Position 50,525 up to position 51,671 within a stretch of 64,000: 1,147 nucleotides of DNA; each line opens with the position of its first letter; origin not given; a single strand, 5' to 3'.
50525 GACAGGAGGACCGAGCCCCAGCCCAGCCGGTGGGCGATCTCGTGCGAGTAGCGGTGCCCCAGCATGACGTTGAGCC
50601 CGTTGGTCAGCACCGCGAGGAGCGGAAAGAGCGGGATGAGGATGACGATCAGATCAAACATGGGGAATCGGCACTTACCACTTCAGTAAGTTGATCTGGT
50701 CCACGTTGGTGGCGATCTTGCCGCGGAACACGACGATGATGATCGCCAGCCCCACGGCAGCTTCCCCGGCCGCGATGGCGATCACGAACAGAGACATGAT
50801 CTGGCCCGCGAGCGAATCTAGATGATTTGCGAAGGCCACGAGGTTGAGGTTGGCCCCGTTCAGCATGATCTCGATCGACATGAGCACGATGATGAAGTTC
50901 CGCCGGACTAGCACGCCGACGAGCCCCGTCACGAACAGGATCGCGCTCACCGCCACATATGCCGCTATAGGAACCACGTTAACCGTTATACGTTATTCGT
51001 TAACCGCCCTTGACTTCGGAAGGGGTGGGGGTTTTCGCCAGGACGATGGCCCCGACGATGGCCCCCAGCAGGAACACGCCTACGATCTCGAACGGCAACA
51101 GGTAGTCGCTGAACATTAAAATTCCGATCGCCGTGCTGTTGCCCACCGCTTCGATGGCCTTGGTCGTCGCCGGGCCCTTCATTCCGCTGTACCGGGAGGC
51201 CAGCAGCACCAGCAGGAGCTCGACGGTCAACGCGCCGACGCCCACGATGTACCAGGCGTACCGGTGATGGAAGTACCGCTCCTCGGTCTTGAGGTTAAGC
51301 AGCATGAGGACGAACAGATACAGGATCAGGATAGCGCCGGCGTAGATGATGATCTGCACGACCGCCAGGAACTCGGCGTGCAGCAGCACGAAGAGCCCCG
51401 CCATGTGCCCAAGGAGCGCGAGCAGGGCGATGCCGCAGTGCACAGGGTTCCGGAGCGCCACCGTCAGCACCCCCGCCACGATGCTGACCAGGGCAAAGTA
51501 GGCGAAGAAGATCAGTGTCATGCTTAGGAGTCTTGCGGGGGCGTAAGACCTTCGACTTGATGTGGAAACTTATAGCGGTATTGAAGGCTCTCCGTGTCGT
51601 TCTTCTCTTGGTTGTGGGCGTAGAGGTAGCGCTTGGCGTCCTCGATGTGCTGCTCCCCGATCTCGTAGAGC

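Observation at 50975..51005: Family of short AT-rich heptad arrays, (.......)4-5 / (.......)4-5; copy 1 bridges the nuoJ stop and the nuoK start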

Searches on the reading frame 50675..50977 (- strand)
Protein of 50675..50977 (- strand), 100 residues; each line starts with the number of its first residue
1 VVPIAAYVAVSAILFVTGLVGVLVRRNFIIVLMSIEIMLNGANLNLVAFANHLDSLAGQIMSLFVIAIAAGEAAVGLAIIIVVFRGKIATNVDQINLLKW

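Call 10: search_protein_families(library=pfam, proteins=[window:50675-50977:-], max_evalue=0.01)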
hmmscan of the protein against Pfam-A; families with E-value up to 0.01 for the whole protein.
window:50675-50977:- (100 aa): 1 family
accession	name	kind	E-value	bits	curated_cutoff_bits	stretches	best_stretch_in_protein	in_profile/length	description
PF00420.29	Oxidored_q2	-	2.3e-27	95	26.1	1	7-100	2-95/95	NADH-ubiquinone/plastoquinone oxidoreductase chain 4L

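Call 71: search_protein_families(library=ncbifam, proteins=[window:50675-50977:-], max_evalue=0.01)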
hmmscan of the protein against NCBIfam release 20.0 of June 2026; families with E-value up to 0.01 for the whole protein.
window:50675-50977:- (100 aa): 7 families
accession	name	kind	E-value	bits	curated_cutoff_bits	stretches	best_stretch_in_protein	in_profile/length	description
NF004320.0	PRK05715.1-2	equivalog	3.3e-32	110.5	57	1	4-100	3-99/99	NADH-quinone oxidoreductase subunit NuoK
NF040614.1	F420_dehyd_FpoK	exception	3.9e-32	110.6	145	1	3-100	1-98/98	F420H2 dehydrogenase subunit FpoK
NF004322.0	PRK05715.1-4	equivalog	5.1e-32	110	128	1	2-100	4-104/104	NADH-quinone oxidoreductase subunit NuoK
NF004323.0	PRK05715.1-5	equivalog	1.5e-27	95.9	89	1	2-99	3-101/102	NADH-quinone oxidoreductase subunit NuoK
NF004321.0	PRK05715.1-3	equivalog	3.4e-26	91.5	91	1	1-99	1-100/101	NADH-quinone oxidoreductase subunit NuoK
NF004319.0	PRK05715.1-1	equivalog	1.7e-21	76.2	101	1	1-96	1-96/100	NADH-quinone oxidoreductase subunit NuoK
NF005618.0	PRK07375.1-3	equivalog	0.0016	18.7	107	1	5-50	7-51/119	putative monovalent cation/H+ antiporter subunit C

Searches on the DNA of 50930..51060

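Call 63: search_rna_families(source=window, start=50930, end=51060, threshold=evalue, max_evalue=10)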
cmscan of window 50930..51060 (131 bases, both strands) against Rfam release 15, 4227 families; matches with E-value up to 10: 0.
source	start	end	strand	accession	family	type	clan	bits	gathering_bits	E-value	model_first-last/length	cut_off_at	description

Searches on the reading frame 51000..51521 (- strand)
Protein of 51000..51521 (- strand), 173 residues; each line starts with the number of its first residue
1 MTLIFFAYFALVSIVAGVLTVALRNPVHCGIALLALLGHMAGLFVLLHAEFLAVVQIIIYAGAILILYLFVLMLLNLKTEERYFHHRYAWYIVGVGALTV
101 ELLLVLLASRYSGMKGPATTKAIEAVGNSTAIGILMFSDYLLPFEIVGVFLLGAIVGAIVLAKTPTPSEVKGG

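Call 10: search_protein_families(library=pfam, proteins=[window:51000-51521:-], max_evalue=0.01)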
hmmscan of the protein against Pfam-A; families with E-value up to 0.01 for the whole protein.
window:51000-51521:- (173 aa): 1 family
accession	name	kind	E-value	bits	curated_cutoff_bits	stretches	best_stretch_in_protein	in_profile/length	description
PF00499.25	Oxidored_q3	-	4.5e-36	124.2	33.2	1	17-161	2-146/146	NADH-ubiquinone/plastoquinone oxidoreductase chain 6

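Call 11: find_encoding_contigs(protein=window:51000-51521:-, flank=10000, max_places=6)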
Protein window:51000-51521:- (173 aa): no gene with exactly this product is on record in the collection.

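Call 24: find_related_loci(query=window:51000-51521:-, collection=metagenome_contigs, flank=10000)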
Query window:51000-51521:- (173 aa) in metagenome_contigs; peptide patterns used: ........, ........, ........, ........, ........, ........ (x = any residue, [..] = any of these).
322 stretches matched a pattern; 139 encode a relative of the query (tblastn E <= 1e-3); the best 80 are kept; 80 distinct loci.
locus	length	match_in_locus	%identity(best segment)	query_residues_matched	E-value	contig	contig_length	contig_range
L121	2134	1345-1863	97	1-173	4e-110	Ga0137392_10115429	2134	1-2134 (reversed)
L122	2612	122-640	96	1-173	2e-108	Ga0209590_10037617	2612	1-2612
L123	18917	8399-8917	96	1-173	3e-104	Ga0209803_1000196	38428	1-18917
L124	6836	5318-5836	96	1-173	7e-104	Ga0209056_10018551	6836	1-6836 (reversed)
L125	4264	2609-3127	95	1-173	4e-104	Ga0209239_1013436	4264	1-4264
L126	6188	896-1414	95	1-173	4e-103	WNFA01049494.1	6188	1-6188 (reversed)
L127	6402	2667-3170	96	1-168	2e-100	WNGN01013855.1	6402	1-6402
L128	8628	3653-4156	96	1-168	2e-100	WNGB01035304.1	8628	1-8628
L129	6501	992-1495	96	1-168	2e-100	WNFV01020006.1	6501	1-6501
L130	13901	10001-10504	96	1-168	2e-100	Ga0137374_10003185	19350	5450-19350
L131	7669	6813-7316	96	1-168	4e-100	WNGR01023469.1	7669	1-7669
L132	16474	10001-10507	95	1-169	3e-99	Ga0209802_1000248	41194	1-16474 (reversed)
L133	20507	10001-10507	95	1-169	3e-99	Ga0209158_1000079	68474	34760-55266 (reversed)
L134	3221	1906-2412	95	1-169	7e-101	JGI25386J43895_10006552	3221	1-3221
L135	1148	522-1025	95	1-168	6e-107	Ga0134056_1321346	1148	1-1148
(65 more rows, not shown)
